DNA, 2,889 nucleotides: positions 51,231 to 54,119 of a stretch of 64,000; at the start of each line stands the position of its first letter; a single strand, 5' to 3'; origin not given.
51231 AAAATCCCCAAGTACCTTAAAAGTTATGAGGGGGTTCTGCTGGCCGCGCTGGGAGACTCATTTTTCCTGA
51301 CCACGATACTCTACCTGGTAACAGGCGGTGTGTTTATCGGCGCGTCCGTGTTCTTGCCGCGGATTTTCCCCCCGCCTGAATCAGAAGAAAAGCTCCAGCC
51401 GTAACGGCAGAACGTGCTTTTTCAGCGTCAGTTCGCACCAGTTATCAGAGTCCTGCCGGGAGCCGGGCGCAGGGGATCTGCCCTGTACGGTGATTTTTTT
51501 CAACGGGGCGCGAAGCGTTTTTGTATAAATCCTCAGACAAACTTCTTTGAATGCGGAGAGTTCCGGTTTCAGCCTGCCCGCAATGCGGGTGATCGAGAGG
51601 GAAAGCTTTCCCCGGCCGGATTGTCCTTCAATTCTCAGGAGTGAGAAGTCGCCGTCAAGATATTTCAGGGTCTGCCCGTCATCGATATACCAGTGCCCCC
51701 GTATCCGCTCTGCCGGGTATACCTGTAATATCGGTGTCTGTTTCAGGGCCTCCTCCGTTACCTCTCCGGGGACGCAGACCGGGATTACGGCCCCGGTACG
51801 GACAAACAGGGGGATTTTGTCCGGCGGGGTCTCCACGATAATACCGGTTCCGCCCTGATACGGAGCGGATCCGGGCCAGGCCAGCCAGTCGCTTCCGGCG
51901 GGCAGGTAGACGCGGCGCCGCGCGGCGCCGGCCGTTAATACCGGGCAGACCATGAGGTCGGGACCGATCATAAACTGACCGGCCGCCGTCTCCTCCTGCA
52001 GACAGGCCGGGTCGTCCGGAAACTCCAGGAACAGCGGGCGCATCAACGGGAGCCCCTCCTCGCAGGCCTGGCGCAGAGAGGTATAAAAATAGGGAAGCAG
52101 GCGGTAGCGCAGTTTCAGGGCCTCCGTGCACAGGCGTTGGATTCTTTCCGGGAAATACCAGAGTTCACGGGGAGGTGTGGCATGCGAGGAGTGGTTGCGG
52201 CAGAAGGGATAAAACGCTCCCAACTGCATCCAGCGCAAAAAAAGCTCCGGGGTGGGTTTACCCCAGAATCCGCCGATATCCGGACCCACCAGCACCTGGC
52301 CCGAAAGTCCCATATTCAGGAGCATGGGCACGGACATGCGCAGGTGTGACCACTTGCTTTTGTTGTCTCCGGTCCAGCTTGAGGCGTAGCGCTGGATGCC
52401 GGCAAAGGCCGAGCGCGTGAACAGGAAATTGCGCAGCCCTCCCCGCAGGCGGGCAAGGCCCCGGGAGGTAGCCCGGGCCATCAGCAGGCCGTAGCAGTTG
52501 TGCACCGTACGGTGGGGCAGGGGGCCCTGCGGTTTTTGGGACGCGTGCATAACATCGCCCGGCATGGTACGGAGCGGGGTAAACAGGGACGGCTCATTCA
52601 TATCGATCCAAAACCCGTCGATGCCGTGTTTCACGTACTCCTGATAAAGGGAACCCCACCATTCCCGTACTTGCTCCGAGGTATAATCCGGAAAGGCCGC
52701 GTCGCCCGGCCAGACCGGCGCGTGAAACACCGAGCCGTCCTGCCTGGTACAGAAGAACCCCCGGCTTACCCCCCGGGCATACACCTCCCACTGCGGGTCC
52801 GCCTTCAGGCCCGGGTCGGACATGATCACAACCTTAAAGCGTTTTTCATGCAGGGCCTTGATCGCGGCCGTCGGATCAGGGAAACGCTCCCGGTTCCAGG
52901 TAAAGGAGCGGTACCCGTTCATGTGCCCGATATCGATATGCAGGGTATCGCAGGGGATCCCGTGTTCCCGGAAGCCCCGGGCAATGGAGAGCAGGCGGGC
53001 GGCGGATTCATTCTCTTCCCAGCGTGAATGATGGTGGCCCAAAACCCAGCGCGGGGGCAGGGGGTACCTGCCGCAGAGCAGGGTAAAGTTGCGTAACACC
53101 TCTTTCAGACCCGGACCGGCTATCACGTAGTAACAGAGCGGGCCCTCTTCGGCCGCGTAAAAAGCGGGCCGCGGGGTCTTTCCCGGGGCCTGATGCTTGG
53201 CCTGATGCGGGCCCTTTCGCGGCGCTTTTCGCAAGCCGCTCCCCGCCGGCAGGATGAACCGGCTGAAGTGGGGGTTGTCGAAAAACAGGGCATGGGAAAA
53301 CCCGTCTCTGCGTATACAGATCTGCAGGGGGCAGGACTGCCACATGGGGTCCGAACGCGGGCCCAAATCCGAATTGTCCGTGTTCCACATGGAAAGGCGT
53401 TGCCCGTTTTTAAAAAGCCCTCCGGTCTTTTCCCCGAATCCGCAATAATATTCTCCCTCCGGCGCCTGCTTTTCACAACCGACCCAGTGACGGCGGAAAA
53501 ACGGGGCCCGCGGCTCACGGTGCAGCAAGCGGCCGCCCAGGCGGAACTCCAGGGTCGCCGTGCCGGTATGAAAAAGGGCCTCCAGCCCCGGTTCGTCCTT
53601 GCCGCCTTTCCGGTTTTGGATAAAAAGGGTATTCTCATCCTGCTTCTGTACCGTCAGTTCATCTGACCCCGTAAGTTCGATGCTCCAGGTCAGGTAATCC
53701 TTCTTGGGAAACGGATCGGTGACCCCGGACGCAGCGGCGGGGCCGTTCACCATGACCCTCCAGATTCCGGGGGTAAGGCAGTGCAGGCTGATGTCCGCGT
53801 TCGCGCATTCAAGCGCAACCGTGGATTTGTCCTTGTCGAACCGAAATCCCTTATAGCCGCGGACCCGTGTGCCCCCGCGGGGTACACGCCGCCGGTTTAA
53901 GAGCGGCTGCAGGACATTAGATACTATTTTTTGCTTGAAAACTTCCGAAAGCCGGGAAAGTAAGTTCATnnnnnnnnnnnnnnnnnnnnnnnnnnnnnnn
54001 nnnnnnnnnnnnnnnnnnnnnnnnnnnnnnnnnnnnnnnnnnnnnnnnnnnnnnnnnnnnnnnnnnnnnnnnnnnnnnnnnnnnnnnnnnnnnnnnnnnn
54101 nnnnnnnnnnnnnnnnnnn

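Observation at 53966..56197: Sugar symporter with a Reg_prop beta-propeller inserted in a periplasmic loop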

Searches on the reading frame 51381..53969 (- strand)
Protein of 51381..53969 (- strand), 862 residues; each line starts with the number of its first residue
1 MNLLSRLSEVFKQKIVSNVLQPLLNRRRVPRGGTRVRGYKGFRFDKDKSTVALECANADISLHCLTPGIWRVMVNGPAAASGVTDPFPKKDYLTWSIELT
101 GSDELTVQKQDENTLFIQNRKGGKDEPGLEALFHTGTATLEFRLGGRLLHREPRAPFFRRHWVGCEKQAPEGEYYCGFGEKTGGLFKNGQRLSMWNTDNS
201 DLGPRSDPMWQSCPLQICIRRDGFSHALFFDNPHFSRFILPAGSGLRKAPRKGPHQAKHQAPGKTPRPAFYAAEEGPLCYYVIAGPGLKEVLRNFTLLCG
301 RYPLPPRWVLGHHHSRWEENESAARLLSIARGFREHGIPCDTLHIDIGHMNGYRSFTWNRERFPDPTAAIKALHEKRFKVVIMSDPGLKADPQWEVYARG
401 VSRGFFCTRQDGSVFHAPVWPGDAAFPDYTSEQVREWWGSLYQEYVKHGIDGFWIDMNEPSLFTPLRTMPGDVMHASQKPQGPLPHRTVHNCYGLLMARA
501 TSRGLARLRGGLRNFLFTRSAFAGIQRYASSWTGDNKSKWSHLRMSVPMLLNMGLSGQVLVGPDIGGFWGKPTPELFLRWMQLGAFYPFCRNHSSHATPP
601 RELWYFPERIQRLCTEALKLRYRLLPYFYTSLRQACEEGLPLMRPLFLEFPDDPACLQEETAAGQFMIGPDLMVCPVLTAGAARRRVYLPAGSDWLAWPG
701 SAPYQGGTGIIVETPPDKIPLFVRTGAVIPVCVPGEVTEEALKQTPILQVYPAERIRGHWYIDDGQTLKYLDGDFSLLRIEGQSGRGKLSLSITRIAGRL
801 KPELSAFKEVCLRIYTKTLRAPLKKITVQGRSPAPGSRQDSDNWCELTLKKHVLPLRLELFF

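Call 3: search_protein_families(library=pfam, proteins=[window:51381-53969:-], max_evalue=1)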
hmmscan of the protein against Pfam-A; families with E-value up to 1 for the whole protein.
window:51381-53969:- (862 aa): 4 families
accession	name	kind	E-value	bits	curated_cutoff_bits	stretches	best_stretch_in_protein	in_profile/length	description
PF01055.32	Glyco_hydro_31_2nd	-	3.6e-120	401.7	23.5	1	303-630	2-327/328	Glycosyl hydrolases family 31 TIM-barrel domain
PF21365.3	Glyco_hydro_31_3rd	-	1e-22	80.8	24.4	1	639-729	1-87/87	Glycosyl hydrolase family 31 C-terminal domain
PF13802.12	Gal_mutarotas_2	-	3.8e-19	70.1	27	1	60-238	2-183/184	Glycosyl hydrolase 31 N-terminal galactose mutarotase-like domain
PF17137.9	DUF5110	-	2.7e-05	24.6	27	1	747-814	3-68/71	Domain of unknown function (DUF5110)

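Call 4: search_protein_families(library=ncbifam, proteins=[window:51381-53969:-], max_evalue=0.1)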
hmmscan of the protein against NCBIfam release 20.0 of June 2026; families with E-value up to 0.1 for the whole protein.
window:51381-53969:- (862 aa): 3 families
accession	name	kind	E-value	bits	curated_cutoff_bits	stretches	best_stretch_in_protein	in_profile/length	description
NF040948.1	alpha_gluc_MalA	equivalog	5e-118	395.1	800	2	280-731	146-608/627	alpha-glucosidase MalA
NF007940.0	PRK10658.1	equivalog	2e-79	268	606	2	272-754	230-693/771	alpha-xylosidase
NF007746.0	PRK10426.1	equivalog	4.9e-46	157.4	553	1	356-727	307-668/683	alpha-glucosidase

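Call 28: search_solved_structures(query=window:51381-53969:-, max_evalue=1e-20)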
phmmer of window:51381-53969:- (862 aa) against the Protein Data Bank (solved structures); distinct sequences matched with E-value up to 1e-20: 64 (the best 60 are shown).
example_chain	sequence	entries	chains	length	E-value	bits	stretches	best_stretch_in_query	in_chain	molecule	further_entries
9kz6_A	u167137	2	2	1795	2e-123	416.6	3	488-774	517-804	Maltase-glucoamylase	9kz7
5djw_A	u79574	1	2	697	3.9e-123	415.6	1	275-803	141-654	Alpha-glucosidase II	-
8d43_A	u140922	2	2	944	2e-111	376.8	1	260-789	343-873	Neutral alpha-glucosidase AB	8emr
5ieg_A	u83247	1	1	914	7.4e-109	368.3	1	260-789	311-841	Neutral alpha-glucosidase AB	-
5ief_A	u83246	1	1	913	7.7e-109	368.3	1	260-789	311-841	Neutral alpha-glucosidase AB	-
5ied_A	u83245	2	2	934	8.6e-109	368.1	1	260-789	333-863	Neutral alpha-glucosidase AB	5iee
7kry_A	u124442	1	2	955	1.5e-108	367.3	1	260-789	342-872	Neutral alpha-glucosidase AB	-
7jty_A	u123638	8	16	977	1.6e-108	367.2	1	260-789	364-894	Alpha glucosidase 2 alpha neutral subunit | Isoform 2 of Neutral alpha-glucosidase AB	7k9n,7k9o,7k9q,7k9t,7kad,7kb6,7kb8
5f0e_A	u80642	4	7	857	3.7e-108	366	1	270-789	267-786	Neutral alpha-glucosidase AB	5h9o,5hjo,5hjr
7kbj_A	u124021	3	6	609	5.3e-108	365.5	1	271-789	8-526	Neutral alpha-glucosidase AB Trypsin-cleaved Fragment #3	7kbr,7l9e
3n04_A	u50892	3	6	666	6.9e-90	305.6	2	273-464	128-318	alpha-glucosidase | Glycosyl hydrolase, family 31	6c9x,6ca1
3m46_A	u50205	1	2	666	6.9e-90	305.6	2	273-464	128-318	Uncharacterized protein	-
3m6d_A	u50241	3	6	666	8.9e-89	301.9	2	273-464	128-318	Uncharacterized protein | alpha-glucosidase GH31 family | alpha-Glucosidase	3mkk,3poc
3nsx_A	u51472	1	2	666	8.9e-89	301.9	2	273-464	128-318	alpha-glucosidase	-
3nuk_A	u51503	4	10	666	1.2e-88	301.5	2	273-464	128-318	ALPHA-GLUCOSIDASE | Glycosyl hydrolase, family 31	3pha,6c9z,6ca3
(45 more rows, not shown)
